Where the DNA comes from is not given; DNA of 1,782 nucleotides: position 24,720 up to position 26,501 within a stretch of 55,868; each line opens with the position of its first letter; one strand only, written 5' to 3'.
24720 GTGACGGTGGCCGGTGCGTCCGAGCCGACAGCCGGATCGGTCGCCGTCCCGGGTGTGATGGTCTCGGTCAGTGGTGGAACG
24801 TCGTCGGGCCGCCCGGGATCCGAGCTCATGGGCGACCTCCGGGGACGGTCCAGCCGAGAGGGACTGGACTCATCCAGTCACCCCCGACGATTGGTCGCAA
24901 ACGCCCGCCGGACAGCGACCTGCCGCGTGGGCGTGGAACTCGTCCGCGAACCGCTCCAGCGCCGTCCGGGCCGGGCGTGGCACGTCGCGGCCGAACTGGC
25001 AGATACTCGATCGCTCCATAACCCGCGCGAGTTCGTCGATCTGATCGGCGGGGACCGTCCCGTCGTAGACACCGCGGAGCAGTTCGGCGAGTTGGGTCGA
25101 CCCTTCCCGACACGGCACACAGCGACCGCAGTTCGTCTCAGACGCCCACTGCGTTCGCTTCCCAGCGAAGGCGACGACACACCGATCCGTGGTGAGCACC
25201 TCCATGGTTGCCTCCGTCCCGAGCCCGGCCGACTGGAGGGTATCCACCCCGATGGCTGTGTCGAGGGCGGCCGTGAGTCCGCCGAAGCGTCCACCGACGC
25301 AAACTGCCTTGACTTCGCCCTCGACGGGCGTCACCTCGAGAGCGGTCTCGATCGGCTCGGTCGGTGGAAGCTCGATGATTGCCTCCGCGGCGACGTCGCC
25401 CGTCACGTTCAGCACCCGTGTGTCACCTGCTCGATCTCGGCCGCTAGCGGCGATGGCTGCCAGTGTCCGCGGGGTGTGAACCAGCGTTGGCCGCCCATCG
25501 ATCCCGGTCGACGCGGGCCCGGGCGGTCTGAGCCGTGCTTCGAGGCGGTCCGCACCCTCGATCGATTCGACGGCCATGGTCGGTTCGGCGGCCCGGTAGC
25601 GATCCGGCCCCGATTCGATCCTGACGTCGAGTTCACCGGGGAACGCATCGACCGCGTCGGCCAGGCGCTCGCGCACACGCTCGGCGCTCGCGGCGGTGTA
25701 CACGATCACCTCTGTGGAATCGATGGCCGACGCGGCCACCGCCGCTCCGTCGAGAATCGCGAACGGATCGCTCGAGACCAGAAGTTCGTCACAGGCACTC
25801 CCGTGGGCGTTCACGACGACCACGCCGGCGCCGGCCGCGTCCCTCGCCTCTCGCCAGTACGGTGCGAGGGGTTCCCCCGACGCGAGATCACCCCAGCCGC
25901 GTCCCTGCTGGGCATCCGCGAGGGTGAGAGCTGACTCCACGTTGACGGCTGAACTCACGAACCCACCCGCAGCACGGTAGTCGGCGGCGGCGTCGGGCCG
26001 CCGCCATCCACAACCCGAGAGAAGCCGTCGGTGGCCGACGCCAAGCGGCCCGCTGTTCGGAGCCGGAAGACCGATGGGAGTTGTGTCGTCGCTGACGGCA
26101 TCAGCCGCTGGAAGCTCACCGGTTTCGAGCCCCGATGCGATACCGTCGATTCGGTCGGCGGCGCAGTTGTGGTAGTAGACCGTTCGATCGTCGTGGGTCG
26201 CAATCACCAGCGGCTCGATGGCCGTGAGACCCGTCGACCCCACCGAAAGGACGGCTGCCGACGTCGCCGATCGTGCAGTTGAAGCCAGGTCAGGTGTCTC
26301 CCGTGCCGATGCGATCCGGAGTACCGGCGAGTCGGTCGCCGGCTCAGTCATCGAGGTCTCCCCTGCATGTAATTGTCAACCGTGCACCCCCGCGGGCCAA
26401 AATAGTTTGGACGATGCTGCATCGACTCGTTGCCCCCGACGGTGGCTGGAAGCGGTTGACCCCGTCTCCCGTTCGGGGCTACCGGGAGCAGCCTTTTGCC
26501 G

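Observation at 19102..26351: Five-gene cytoplasmic FDH-like operon wiring one Fe-S module to two different molybdopterin catalytic subunits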

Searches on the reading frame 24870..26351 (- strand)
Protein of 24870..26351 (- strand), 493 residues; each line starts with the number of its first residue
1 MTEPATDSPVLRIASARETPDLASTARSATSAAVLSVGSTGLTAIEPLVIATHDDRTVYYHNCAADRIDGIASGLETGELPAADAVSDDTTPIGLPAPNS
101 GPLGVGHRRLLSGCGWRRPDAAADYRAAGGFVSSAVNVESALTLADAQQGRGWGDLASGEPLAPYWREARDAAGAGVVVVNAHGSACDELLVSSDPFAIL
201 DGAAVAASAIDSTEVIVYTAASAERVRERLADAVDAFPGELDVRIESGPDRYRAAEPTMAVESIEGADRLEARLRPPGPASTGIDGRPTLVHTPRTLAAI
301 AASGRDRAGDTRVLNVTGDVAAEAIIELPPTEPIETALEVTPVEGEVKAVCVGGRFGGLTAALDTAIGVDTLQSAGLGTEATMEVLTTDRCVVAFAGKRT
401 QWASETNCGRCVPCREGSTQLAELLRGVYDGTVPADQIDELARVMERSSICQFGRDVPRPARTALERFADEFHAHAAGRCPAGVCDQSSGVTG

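Call 8: search_protein_families(library=pfam, proteins=[window:24870-26351:-], max_evalue=0.01)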
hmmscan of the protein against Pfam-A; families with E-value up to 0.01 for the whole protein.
window:24870-26351:- (493 aa): 2 families
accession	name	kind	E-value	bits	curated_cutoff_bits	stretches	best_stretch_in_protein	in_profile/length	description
PF10589.14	NADH_4Fe-4S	-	1.2e-19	70.4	23.5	1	399-475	6-85/85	NADH-ubiquinone oxidoreductase-F iron-sulfur binding region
PF01512.22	Complex1_51K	-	4.5e-10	40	31.2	1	167-301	21-149/150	Nuo51 FMN-binding domain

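Call 9: search_protein_families(library=ncbifam, proteins=[window:24870-26351:-], max_evalue=0.01)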
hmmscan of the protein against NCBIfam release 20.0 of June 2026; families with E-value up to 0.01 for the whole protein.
window:24870-26351:- (493 aa): 3 families
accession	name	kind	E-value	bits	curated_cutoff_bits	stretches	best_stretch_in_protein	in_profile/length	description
TIGR01959.1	nuoF_fam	equivalog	1.2e-27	96.4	558.65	1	181-475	77-409/410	NADH-quinone oxidoreductase subunit NuoF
NF010120.0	PRK13596.1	equivalog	1e-19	70.4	389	1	178-473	80-414/433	NADH-quinone oxidoreductase subunit NuoF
NF008436.0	PRK11278.1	equivalog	3.5e-12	46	749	1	241-476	168-426/448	NADH-quinone oxidoreductase subunit NuoF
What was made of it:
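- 24870..26351 (-): NuoF/HydB-like Fe-S subunit (493 aa). It has a Cys-less thioredoxin-like N-domain, a degenerate FMN/NADH domain, an intact N3-type [4Fe-4S] motif (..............C) and a truncated C-terminus ending in an invariant H-x2-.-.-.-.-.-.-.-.. Pfam and NCBIfam hits lie far below the NuoF cut-offs (calls 8, 9).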

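Call 20: search_solved_structures(query=window:24870-26351:-, max_evalue=0.001, show_alignments=2)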
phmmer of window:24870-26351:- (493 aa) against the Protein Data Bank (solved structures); distinct sequences matched with E-value up to 0.001: 61 (the best 60 are shown).
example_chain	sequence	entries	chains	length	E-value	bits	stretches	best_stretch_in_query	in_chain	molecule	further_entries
7t2r_B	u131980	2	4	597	3.8e-36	128.3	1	106-486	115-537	NiFe hydrogenase subunit B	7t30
9n5u_B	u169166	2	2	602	6.9e-35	124.1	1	32-486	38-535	NfnB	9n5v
7q4v_B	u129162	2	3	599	1.8e-34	122.7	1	33-486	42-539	Iron hydrogenase HydB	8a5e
9bov_B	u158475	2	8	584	3.7e-33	118.4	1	34-486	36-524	NADH dehydrogenase (Quinone)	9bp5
8oh5_B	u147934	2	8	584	5.8e-33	117.8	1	32-486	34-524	NAD-reducing hydrogenase subunit HoxF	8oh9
7q4w_B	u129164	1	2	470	2.3e-32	115.8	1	146-486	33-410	Iron hydrogenase HydB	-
8a6t_B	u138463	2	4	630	1.4e-31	113.2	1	75-486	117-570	Electron bifurcating hydrogenase subunit HydB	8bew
7p5h_B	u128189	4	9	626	1.8e-30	109.6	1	113-486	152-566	Fe-hydrogenase, subunit beta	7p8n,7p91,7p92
7e5z_B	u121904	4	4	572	2.2e-25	92.8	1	125-473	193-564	Tungsten-containing formate dehydrogenase beta subunit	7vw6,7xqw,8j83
6tg9_B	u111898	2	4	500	2.9e-23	85.8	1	109-473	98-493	Formate dehydrogenase subunit beta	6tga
9fii_B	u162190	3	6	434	5.1e-23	85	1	125-475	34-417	NADH-quinone oxidoreductase subunit F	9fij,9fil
9fdj_B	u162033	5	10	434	7.3e-23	84.5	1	124-475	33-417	NADH-quinone oxidoreductase subunit F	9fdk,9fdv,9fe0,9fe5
8e9g_F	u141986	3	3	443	8.2e-23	84.3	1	176-482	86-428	NADH-quinone oxidoreductase subunit F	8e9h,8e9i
9fe7_B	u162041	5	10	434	9.5e-23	84.1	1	125-475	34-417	NADH-quinone oxidoreductase subunit F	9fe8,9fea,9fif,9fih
6hl2_B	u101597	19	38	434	9.5e-23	84.1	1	125-475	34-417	NADH-quinone oxidoreductase subunit F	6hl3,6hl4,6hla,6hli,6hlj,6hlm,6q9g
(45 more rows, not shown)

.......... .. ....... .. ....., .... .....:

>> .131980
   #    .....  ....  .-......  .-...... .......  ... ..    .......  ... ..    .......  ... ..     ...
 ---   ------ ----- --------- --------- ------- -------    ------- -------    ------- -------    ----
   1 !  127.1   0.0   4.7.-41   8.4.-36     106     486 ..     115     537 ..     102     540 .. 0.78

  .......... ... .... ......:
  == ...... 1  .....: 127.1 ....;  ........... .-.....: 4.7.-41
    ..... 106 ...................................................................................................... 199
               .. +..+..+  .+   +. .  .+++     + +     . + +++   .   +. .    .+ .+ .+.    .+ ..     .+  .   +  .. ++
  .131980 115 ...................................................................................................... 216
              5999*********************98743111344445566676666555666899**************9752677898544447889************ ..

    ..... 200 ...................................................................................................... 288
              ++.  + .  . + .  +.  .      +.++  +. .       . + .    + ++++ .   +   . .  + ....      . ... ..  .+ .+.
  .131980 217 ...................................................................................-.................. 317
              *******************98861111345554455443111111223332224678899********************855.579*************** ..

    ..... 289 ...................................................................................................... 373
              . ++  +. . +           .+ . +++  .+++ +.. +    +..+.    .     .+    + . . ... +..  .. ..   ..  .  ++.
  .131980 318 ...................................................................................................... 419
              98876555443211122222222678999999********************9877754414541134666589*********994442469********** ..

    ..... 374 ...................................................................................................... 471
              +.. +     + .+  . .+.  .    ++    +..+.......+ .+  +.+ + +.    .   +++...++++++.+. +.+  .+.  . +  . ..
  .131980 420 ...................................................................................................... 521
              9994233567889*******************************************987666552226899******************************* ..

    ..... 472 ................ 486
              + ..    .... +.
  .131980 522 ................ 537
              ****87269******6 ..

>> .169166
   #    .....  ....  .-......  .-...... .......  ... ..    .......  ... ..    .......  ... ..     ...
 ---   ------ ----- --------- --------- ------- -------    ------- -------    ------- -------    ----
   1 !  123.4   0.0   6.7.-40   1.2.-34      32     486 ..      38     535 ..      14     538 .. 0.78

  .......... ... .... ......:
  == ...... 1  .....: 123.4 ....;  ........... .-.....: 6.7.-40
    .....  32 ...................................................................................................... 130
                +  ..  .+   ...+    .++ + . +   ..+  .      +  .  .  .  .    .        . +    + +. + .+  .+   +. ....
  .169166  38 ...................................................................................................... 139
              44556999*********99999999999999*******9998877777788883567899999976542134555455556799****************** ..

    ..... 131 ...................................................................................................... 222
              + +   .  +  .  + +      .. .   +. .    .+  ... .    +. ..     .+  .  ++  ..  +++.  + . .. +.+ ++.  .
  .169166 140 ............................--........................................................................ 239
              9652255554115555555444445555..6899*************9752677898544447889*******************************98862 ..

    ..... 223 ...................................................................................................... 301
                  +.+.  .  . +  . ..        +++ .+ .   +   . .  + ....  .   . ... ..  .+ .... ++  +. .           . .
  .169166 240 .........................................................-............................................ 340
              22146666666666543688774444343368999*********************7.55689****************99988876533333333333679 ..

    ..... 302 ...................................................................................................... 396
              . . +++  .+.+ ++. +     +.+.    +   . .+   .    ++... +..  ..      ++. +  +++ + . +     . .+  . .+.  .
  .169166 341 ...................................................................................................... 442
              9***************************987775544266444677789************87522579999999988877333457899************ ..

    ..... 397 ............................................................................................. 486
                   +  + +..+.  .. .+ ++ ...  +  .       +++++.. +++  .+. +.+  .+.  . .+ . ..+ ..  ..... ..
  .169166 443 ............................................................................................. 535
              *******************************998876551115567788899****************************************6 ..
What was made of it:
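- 24870..26351 (-): The best solved relatives are HydB, NfnB and HoxF (call 20).
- Closest known: HydB/NfnB/HoxF-type subunits of Bfu-family enzymes. Same: They share the thioredoxin-like N-domain, the N3-type cluster and the start of the C-terminal CP..C region (call 20).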

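Call 51: find_homologous_proteins(query=window:24870-26351:-, max_evalue=1e-10)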
Query window:24870-26351:- (493 aa): 659 proteins with E <= 1e-10 among 8000 candidates; the best 120 are listed.
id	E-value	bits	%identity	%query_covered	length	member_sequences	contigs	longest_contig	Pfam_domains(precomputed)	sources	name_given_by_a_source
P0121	0.0e+0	1069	100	100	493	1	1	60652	PF10589.15,PF01512.23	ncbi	-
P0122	4.1e-243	826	77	100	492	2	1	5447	PF10589.15,PF01512.23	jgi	jgi:NADH-quinone oxidoreductase subunit F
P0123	9.0e-228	775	73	99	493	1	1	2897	PF10589.15,PF01512.23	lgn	-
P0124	1.2e-136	475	47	97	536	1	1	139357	PF10589.15,PF01512.23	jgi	-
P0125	1.1e-135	471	49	98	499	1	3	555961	PF10589.15,PF01512.23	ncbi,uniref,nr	ncbi:NADH-ubiquinone oxidoreductase-F iron-sulfur binding region domain-containing protein [Halocate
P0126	2.2e-135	470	52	99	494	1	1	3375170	PF10589.15,PF01512.23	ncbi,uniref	ncbi:NADH-ubiquinone oxidoreductase-F iron-sulfur binding region domain-containing protein [Haloarcu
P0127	6.3e-135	469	51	97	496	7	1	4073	PF10589.15,PF01512.23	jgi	-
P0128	1.5e-134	468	52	97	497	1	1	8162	PF10589.15,PF01512.23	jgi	jgi:NADH-quinone oxidoreductase subunit F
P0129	1.6e-134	468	51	98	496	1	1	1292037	PF10589.15,PF01512.23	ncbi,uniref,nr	ncbi:NADH-ubiquinone oxidoreductase-F iron-sulfur binding region domain-containing protein [Haloarcu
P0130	1.7e-134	467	50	98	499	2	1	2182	PF10589.15,PF01512.23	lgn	-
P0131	4.7e-134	466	49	99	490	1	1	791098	PF10589.15,PF01512.23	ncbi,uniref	ncbi:NADH-ubiquinone oxidoreductase-F iron-sulfur binding region domain-containing protein [Haloplan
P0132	9.0e-134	465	51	97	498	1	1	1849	PF10589.15,PF01512.23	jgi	-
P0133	1.1e-133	465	49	98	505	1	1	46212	PF10589.15,PF01512.23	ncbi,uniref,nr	ncbi:NADH-ubiquinone oxidoreductase-F iron-sulfur binding region domain-containing protein [Candidat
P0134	2.2e-133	464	49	97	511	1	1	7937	PF10589.15,PF01512.23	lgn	-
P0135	2.6e-133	464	49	98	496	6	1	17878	PF10589.15,PF01512.23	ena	-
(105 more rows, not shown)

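Call 53: find_related_loci(query=A2, collection=metagenome_contigs, flank=10000)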
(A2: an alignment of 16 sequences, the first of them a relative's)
Query A2 (493 aa) in metagenome_contigs; peptide patterns used: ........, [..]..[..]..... (x = any residue, [..] = any of these).
151 stretches matched a pattern; 87 encode a relative of the query (tblastn E <= 1e-3); the best 80 are kept; 80 distinct loci.
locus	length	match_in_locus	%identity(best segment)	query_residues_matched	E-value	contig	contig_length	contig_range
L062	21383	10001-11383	49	34-485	7e-135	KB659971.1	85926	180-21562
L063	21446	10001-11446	51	5-485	1e-134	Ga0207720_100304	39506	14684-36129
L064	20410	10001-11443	50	7-485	4e-134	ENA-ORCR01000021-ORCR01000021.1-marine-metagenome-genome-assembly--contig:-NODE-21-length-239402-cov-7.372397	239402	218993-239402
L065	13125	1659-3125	47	6-485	4e-134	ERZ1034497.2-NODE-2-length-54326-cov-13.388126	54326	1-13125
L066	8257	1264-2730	47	6-485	4e-134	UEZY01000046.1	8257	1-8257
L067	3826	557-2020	49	7-491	3e-137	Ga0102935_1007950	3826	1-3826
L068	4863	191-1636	48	7-485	6e-135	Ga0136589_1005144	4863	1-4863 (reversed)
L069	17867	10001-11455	49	11-492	1e-131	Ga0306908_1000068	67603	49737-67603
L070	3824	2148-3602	50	11-492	2e-133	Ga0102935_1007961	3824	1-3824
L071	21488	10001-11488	47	1-485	3e-129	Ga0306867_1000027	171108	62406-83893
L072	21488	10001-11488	47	1-485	3e-129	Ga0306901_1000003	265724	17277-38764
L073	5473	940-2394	48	11-492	7e-129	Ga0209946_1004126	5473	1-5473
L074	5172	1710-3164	48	11-492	1e-128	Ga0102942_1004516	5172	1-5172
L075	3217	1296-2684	50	26-485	7e-132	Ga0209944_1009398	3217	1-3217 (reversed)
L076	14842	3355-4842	47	1-485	2e-126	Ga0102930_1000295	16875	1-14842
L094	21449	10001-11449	47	8-492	7e-115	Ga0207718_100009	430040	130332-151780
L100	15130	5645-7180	43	7-487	5e-111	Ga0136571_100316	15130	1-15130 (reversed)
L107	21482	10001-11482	44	7-486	3e-106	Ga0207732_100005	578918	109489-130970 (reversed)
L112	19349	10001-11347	43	32-485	1e-93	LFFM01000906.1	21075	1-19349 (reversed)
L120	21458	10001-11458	43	1-485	7e-90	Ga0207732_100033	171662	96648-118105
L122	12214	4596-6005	43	21-485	7e-89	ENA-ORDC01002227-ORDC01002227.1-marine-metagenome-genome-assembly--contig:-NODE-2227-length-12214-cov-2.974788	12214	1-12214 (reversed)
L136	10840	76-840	50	240-487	2e-68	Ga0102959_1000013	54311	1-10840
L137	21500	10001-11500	44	8-485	1e-106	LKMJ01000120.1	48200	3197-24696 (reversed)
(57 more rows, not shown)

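Call 56: search_protein_families(library=pfam, proteins=[L112:14548-15156:+, L120:14621-15235:+, L107:14798-15283:+, L122:9236-9724:+, L100:10530-10799:+, L136:4115-4480:+, L112:15261-15719:+, L137:16488-18461:-], max_evalue=0.01)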
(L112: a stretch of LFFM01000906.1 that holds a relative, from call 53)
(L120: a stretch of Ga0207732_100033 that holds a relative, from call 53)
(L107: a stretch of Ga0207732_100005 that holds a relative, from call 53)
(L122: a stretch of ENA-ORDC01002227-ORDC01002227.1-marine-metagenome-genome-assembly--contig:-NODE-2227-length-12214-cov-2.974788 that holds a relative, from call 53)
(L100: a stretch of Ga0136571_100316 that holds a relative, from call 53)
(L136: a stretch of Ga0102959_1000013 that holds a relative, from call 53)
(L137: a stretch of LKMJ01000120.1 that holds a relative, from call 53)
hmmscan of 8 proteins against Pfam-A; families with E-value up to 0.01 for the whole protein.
L112:14548-15156:+ (202 aa): 1 family
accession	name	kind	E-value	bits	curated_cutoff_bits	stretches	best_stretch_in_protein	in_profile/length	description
PF12804.13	NTP_transf_3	-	7.5e-36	124.2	27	1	6-152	1-145/160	MobA-like NTP transferase domain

L120:14621-15235:+ (204 aa): 3 families
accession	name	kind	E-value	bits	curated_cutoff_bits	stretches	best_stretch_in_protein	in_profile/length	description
PF12804.13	NTP_transf_3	-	5e-31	108.5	27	1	7-156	1-148/160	MobA-like NTP transferase domain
PF01128.25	IspD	-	0.0061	16.8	27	1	8-95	4-91/221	2-C-methyl-D-erythritol 4-phosphate cytidylyltransferase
PF02348.25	CTP_transf_3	-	0.0087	16.3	22.6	0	21-64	14-59/217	Cytidylyltransferase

L107:14798-15283:+ (161 aa): 6 families
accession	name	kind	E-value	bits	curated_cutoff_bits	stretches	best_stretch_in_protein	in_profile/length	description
PF00583.31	Acetyltransf_1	-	5.7e-14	52.8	20.7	1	33-127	11-116/116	Acetyltransferase (GNAT) family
PF13508.13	Acetyltransf_7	-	1.6e-12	48.1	27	1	51-128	2-83/84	Acetyltransferase (GNAT) domain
PF13673.13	Acetyltransf_10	-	4.9e-10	39.9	23.6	1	54-146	33-125/128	Acetyltransferase (GNAT) domain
PF08445.16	FR47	-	1.6e-05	25.2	22.1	1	68-129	16-79/86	FR47-like protein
PF13302.13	Acetyltransf_3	-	5.8e-05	24.2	25.4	1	2-98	3-104/138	Acetyltransferase (GNAT) domain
PF13527.13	Acetyltransf_9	-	9.2e-05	22.9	25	1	76-129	75-126/127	Acetyltransferase (GNAT) domain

L122:9236-9724:+ (162 aa): 1 family
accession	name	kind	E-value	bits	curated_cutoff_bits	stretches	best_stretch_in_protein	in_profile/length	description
PF05425.18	CopD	-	7.7e-08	33.1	32.1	1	55-150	2-97/105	Copper resistance protein D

L100:10530-10799:+ (89 aa): 9 families
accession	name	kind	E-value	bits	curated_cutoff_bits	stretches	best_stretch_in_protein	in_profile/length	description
PF14446.12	Prok-RING_1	-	8.3e-05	22.9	29.1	1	29-50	5-28/54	Prokaryotic RING finger family 1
PF13248.11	Zn_ribbon_3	-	0.00018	21.3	27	1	30-52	4-26/26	zinc-ribbon domain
PF06906.16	DUF1272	-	0.0008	19.9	25.3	1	30-53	28-52/57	Protein of unknown function (DUF1272)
PF12773.13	DZR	-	0.0017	18.9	27.3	1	29-49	25-45/45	Double zinc ribbon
PF25207.1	DUF7837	-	0.0027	18.1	27.8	0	44-61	7-24/47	Domain of unknown function (DUF7837)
PF23455.1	DUF7129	-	0.0034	17.5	30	1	26-52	9-37/45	Domain of unknown function (DUF7129)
PF07282.18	Cas12f1-like_TNB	-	0.0047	17.5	26.3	1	20-53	20-51/60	Cas12f1-like, TNB domain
PF01155.25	HypA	-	0.008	16.6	28.9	1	23-51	65-95/112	Hydrogenase/urease nickel incorporation, metallochaperone, hypA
PF07191.17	Zn_ribbon_6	-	0.009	16.4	25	0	26-56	14-43/67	Double zinc ribbon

L136:4115-4480:+ (121 aa): 0 families

L112:15261-15719:+ (152 aa): 1 family
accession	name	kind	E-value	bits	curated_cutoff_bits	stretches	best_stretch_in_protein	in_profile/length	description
PF05425.18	CopD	-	6.4e-06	26.9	32.1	1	47-143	4-103/105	Copper resistance protein D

L137:16488-18461:- (657 aa): 7 families
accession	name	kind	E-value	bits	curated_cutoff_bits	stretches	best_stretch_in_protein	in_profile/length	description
PF02737.24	3HCDH_N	-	1.4e-64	217.8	22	1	9-188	2-179/180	3-hydroxyacyl-CoA dehydrogenase, NAD binding domain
PF00378.25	ECH_1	-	1.1e-58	198.9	27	1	410-656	6-250/251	Enoyl-CoA hydratase/isomerase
PF00725.27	3HCDH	-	5e-51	171.6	22.1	2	191-286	1-97/97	3-hydroxyacyl-CoA dehydrogenase, C-terminal domain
PF16113.10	ECH_2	-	5.7e-35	121.8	27.2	1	411-588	2-179/335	Enoyl-CoA hydratase/isomerase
PF03446.21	NAD_binding_2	-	0.00011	22.7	21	1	9-150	2-119/161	NAD binding domain of 6-phosphogluconate dehydrogenase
PF03807.23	F420_oxidored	-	0.00027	21.9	21.6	1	9-98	2-71/94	NADP oxidoreductase coenzyme F420-dependent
PF01210.29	NAD_Gly3P_dh_N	-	0.00044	20.7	23.1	1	8-117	1-98/158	NAD-dependent glycerol-3-phosphate dehydrogenase N-terminus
